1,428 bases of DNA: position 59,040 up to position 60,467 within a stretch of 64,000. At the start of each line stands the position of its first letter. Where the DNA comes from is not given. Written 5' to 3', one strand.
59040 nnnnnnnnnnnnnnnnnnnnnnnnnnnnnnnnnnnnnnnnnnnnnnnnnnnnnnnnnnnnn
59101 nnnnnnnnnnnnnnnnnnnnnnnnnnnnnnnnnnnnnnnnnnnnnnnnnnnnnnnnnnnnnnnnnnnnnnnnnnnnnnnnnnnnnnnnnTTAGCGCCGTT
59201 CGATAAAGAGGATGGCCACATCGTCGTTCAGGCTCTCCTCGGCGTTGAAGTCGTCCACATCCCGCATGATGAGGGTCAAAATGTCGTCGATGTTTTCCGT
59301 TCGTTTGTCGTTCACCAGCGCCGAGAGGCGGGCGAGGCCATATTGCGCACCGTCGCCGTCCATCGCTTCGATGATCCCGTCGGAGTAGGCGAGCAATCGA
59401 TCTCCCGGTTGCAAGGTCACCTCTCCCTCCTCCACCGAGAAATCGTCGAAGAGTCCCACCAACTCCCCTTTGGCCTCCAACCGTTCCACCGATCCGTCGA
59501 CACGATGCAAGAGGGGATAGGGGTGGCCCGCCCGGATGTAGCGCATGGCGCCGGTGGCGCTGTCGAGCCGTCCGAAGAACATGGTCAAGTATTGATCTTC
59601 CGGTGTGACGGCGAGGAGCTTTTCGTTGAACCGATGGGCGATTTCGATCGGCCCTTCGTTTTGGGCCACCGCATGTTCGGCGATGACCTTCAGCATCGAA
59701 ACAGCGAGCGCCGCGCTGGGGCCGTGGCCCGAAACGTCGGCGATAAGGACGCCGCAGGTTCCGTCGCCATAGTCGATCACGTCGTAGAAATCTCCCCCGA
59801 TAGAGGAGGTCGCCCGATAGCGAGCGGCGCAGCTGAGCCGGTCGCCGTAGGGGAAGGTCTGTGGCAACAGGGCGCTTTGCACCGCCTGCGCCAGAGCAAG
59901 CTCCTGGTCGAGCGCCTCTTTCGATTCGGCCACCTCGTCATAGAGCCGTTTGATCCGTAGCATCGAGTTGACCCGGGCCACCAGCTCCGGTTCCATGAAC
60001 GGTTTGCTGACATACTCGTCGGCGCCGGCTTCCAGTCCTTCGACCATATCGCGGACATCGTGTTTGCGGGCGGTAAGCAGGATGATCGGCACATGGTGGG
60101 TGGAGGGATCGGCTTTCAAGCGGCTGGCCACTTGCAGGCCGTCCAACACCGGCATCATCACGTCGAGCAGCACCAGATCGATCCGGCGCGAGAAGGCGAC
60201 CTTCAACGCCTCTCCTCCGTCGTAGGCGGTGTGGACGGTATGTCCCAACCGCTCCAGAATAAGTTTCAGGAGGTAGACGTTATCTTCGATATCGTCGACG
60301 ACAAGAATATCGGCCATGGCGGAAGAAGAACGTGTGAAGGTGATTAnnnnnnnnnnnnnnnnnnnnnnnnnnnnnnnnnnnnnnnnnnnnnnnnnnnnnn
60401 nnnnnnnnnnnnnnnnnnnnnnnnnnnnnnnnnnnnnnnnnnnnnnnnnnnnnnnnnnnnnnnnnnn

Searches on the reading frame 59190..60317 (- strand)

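Call 49: search_protein_families(library=pfam, proteins=[window:59190-60317:-], max_evalue=1)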
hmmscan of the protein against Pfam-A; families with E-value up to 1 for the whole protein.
window:59190-60317:- (375 aa): 4 families
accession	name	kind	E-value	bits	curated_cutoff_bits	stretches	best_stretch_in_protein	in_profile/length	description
PF07228.17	SpoIIE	-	1e-46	159.8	25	1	185-374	2-191/192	Stage II sporulation protein E (SpoIIE)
PF00072.30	Response_reg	-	3.3e-27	95.3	30.2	1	4-117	1-111/111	Response regulator receiver domain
PF10814.13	CwsA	-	0.026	15.2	26.7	1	121-155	45-78/134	Cell wall synthesis protein CwsA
PF05412.18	Peptidase_C33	-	0.15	12.5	25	0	321-370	6-54/108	Equine arterivirus Nsp2-type cysteine proteinase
